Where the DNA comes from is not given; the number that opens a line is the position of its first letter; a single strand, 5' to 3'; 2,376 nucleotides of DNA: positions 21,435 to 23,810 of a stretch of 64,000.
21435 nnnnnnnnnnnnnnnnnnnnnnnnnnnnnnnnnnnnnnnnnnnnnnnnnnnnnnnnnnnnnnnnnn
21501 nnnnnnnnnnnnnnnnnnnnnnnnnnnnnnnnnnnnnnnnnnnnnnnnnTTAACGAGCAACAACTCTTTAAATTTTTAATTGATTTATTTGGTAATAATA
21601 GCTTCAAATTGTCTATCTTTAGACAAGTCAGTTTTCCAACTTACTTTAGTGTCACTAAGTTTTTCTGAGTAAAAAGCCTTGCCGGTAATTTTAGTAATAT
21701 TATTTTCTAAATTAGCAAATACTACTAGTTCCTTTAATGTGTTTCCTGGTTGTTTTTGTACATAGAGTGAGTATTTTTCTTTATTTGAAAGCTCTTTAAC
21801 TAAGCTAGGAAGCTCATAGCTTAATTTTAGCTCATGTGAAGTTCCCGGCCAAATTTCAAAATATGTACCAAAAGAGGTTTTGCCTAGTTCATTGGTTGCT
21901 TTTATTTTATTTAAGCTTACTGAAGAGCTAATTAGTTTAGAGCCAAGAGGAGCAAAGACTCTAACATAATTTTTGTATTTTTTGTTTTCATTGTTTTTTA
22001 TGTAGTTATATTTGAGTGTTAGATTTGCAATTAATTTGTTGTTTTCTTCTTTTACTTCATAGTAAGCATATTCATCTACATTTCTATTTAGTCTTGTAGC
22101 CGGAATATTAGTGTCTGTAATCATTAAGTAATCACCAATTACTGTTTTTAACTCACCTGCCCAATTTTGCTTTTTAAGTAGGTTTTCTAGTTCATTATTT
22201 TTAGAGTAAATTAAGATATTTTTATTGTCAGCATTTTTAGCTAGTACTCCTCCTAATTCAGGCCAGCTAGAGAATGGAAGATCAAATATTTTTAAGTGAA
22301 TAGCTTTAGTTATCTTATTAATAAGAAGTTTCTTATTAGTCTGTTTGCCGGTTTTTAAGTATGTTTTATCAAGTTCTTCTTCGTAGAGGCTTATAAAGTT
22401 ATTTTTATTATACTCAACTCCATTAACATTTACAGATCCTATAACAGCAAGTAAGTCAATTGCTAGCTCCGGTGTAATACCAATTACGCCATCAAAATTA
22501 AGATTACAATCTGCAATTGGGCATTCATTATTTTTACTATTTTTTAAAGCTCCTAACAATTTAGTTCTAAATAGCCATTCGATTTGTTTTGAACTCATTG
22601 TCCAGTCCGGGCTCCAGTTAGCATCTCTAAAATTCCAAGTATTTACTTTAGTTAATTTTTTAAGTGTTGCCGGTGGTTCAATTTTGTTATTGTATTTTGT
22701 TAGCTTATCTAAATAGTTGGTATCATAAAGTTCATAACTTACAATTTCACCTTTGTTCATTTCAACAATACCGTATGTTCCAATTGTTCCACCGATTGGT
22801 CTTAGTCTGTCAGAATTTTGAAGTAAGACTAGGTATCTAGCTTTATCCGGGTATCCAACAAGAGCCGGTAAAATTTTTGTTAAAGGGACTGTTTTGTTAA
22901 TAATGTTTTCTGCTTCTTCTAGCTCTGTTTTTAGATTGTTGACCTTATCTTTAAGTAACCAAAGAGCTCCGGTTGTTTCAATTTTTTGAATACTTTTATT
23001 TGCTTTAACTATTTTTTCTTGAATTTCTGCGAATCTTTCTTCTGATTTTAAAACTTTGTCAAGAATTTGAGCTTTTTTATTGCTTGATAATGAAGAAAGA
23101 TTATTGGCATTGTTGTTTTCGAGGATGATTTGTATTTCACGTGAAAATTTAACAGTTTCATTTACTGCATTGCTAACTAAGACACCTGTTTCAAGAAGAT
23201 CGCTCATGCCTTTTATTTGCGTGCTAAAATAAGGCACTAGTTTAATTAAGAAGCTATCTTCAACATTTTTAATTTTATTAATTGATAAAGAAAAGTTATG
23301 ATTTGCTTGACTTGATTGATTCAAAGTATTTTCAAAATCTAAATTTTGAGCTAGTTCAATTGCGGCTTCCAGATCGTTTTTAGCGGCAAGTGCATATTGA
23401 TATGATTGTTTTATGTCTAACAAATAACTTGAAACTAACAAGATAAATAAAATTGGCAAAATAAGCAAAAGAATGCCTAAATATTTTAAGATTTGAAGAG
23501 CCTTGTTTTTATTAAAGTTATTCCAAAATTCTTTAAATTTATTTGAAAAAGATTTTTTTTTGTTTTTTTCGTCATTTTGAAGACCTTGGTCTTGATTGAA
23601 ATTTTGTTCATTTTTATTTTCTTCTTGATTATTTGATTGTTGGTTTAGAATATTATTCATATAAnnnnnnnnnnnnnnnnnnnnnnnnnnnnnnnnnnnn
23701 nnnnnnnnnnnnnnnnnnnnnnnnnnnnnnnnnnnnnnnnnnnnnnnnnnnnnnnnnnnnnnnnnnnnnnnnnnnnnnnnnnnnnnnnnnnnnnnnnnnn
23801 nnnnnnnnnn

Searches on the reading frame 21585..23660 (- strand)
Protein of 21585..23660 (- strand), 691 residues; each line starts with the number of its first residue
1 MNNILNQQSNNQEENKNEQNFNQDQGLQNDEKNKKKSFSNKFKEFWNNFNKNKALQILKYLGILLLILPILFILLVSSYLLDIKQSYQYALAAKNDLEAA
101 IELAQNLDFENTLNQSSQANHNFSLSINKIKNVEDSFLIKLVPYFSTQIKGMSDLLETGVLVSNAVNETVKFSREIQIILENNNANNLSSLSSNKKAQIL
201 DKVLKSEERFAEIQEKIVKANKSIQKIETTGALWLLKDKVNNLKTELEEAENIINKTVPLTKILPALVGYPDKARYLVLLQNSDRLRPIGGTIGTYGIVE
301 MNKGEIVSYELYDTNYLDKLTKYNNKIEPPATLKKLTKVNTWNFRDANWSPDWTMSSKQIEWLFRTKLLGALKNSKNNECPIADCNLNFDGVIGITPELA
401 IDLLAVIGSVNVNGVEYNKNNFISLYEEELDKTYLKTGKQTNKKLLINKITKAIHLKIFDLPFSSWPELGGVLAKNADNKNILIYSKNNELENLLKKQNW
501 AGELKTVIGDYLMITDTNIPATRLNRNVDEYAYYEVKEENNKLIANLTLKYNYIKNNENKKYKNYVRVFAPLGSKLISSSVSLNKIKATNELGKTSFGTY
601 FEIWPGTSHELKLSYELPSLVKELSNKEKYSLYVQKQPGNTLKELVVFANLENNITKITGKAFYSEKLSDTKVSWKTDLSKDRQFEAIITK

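Call 7: search_protein_families(library=pfam, proteins=[window:21585-23660:-])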
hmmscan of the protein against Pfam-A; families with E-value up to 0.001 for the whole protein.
window:21585-23660:- (691 aa): 1 family
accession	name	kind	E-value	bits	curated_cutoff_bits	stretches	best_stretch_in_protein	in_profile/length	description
PF13196.11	DUF4012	-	7.7e-17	62.6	28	1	274-361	4-90/144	Protein of unknown function (DUF4012)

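Call 8: search_protein_families(library=ncbifam, proteins=[window:21585-23660:-])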
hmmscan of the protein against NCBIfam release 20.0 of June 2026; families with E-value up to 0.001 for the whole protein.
window:21585-23660:- (691 aa): 0 families
